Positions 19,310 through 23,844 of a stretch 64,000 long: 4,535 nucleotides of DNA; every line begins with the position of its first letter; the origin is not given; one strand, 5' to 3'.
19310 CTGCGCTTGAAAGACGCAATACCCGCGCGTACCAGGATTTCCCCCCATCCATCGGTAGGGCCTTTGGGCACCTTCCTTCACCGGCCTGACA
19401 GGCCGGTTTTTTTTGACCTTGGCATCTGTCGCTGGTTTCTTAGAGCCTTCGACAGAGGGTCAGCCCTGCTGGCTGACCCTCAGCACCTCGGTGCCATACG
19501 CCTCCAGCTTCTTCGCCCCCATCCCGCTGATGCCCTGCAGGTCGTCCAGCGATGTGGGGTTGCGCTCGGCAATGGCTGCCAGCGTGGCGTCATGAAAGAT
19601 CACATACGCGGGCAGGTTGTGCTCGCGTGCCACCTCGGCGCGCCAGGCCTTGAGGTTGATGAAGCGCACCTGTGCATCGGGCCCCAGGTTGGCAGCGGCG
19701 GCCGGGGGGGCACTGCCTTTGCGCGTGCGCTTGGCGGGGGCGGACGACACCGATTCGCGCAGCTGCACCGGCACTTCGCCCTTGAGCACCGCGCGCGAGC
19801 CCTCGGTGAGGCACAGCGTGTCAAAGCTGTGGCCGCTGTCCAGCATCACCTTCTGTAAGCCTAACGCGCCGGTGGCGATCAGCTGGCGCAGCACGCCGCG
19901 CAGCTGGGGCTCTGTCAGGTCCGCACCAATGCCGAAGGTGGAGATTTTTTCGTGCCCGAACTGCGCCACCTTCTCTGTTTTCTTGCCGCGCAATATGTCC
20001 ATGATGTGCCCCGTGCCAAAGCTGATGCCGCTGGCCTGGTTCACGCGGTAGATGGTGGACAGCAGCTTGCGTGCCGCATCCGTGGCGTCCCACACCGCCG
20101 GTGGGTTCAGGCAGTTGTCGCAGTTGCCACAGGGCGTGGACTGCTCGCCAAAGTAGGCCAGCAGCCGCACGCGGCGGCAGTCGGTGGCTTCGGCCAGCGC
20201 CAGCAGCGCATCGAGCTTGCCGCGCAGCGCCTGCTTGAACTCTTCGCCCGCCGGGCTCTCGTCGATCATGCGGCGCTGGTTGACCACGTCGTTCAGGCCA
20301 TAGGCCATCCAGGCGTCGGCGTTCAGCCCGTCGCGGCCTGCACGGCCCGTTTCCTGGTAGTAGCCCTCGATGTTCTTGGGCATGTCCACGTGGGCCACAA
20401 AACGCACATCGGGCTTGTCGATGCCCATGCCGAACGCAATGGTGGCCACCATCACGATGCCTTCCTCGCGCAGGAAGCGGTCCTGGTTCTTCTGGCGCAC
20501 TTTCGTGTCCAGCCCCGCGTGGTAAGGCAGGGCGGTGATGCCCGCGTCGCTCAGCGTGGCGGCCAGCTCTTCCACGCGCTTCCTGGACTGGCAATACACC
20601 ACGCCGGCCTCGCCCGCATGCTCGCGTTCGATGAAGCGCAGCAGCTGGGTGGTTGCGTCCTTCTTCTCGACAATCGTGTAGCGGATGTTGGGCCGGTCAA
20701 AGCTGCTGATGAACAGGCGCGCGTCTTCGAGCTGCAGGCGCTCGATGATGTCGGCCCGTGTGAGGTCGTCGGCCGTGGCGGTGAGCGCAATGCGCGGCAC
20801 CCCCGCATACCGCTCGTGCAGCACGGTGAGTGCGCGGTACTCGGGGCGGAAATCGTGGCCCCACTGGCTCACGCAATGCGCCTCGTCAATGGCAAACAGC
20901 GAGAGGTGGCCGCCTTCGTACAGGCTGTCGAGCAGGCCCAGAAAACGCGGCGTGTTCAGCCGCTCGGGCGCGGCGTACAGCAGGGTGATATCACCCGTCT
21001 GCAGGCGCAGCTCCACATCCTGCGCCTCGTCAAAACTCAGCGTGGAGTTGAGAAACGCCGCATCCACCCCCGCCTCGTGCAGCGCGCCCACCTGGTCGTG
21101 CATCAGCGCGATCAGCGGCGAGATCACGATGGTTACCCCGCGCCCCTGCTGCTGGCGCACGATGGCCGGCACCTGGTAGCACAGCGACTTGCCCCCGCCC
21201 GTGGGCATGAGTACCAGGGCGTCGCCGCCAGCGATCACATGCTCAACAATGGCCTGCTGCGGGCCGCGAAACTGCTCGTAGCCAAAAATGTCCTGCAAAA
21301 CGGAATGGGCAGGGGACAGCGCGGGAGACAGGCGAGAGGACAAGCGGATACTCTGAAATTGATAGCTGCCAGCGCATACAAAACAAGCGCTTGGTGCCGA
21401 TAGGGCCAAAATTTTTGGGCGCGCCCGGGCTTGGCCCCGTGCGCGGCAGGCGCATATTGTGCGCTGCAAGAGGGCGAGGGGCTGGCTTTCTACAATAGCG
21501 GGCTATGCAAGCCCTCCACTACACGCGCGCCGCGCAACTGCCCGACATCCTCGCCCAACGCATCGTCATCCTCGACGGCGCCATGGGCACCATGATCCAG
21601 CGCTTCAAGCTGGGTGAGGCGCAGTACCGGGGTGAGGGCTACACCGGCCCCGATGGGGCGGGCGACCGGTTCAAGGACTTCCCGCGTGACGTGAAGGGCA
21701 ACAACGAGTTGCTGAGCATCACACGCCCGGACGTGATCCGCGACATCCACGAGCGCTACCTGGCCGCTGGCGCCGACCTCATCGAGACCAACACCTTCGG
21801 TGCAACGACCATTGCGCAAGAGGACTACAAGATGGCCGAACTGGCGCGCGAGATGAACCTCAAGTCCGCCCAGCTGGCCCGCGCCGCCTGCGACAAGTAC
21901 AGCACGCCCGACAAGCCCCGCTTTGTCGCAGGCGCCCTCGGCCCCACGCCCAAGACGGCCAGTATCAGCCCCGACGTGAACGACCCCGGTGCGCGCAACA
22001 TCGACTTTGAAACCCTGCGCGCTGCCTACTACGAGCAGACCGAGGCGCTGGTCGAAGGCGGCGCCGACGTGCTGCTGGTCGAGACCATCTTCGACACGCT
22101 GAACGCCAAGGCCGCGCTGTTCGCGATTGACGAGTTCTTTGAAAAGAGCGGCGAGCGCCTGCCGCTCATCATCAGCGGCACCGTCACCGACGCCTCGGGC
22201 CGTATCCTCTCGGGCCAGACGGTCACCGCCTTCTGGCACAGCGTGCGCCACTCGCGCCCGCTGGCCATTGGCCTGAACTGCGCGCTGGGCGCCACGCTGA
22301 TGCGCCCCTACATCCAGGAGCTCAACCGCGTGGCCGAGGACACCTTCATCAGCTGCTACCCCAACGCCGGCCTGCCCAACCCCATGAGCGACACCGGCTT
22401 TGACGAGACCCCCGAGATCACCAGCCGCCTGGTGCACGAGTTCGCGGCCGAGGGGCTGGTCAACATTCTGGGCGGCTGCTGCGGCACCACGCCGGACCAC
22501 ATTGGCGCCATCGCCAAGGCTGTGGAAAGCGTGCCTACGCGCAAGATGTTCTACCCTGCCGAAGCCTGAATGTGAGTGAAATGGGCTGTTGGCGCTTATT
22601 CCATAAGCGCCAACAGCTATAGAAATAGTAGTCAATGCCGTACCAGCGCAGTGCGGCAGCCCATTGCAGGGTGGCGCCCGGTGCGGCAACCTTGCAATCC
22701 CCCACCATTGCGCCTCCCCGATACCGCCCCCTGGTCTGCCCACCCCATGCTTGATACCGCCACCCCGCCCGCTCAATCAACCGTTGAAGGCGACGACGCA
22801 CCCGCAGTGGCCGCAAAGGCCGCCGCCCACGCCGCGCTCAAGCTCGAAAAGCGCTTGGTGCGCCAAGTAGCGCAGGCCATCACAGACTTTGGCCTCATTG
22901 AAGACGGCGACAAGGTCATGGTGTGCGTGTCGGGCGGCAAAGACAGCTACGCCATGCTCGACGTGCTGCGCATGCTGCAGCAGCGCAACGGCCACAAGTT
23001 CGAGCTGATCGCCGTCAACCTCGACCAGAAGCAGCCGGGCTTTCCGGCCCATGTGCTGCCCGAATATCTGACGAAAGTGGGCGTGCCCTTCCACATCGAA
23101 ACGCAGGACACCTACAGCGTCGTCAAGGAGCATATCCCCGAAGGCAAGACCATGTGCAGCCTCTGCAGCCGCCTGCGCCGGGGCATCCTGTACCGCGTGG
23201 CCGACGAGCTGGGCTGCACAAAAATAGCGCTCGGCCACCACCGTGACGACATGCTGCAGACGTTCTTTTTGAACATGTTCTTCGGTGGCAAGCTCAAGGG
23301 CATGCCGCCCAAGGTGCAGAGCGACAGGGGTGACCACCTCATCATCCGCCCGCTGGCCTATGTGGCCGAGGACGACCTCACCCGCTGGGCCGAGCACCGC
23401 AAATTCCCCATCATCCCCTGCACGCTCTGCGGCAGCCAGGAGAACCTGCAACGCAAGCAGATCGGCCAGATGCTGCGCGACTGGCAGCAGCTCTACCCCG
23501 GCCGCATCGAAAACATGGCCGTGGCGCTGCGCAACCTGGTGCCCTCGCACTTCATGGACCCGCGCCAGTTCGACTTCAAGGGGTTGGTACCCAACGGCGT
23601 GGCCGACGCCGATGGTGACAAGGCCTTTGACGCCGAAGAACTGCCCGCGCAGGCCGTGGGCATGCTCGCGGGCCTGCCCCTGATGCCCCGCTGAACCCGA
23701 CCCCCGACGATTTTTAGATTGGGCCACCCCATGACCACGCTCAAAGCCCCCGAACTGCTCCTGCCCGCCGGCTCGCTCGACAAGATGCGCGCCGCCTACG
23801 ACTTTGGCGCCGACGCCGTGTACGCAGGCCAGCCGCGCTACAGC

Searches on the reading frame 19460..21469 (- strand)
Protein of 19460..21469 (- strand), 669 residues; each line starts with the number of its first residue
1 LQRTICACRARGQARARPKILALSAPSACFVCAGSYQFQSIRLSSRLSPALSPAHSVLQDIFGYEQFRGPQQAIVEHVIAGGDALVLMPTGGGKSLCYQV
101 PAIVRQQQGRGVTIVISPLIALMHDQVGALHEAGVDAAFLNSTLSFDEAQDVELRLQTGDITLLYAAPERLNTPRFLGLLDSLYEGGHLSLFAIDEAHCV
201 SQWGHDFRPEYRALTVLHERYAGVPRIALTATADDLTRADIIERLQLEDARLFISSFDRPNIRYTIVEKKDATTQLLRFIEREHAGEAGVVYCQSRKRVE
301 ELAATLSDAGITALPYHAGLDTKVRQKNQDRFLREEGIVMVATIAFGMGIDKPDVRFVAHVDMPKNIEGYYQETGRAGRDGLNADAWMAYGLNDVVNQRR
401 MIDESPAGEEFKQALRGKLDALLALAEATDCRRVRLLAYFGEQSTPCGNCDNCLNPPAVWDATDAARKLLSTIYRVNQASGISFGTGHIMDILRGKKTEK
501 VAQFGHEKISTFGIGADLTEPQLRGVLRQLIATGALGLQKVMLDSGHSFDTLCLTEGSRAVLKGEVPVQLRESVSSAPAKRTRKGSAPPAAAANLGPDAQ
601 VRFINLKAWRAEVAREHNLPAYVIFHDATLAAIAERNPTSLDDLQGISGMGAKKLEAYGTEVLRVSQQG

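Call 42: search_protein_families(library=ncbifam, max_evalue=1e-10, proteins=[window:19460-21469:-])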
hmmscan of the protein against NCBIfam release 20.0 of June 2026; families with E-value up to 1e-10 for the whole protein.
window:19460-21469:- (669 aa): 9 families
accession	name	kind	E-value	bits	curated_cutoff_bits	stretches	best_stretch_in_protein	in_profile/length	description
TIGR01389.1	recQ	equivalog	1.4e-229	763.5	640.2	1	55-666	2-588/591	DNA helicase RecQ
NF008279.0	PRK11057.1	equivalog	4.7e-203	676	1015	1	52-665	11-598/608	ATP-dependent DNA helicase RecQ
TIGR00614.1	recQ_fam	subfamily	2.9e-153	511.1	219.8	1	56-516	1-468/470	RecQ family ATP-dependent DNA helicase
NF041063.1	DpdF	equivalog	5.1e-60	204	550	1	53-401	126-493/813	protein DpdF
NF008394.0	PRK11192.1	equivalog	6.9e-17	61.4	507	1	268-383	229-344/441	ATP-dependent RNA helicase SrmB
NF053631.1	RNA_helic_CshA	equivalog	8.5e-16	57.8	646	1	263-386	215-337/434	degradosome RNA helicase CshA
TIGR04121.1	DEXH_lig_assoc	equivalog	5.7e-14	50.8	850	1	70-378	17-344/804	ligase-associated DNA damage response DEXH box helicase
NF053711.1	RNA_heli_RhlE1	exception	9.4e-14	51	750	1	267-387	226-345/434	RNA helicase RhlE1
NF008744.0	PRK11776.1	equivalog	5.1e-13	48.4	524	1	266-387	221-343/460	ATP-dependent RNA helicase DbpA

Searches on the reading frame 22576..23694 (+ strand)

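Call 43: search_protein_families(library=ncbifam, max_evalue=1e-10, proteins=[window:22576-23694:+])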
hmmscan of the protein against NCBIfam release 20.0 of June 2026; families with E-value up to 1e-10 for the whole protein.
window:22576-23694:+ (372 aa): 4 families
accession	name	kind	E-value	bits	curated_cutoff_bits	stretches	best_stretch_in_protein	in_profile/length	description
NF007972.0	PRK10696.1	equivalog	4.8e-137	456.1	272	1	80-355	10-283/295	tRNA 2-thiocytidine(32) synthetase TtcA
TIGR02432.1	lysidine_TilS_N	equivalog_domain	1.4e-19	70.8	93.6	1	113-280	1-168/189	tRNA lysidine(34) synthetase TilS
NF047749.1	tRNAThiolNcsA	equivalog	2e-12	46.8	500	1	84-311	24-268/322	tRNA 2-thiolation protein NcsA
NF049949.1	tRNAsynTtuAPyrococ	equivalog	2.1e-12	46.8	450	1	95-234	31-168/292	tRNA-5-methyluridine(54) 2-sulfurtransferase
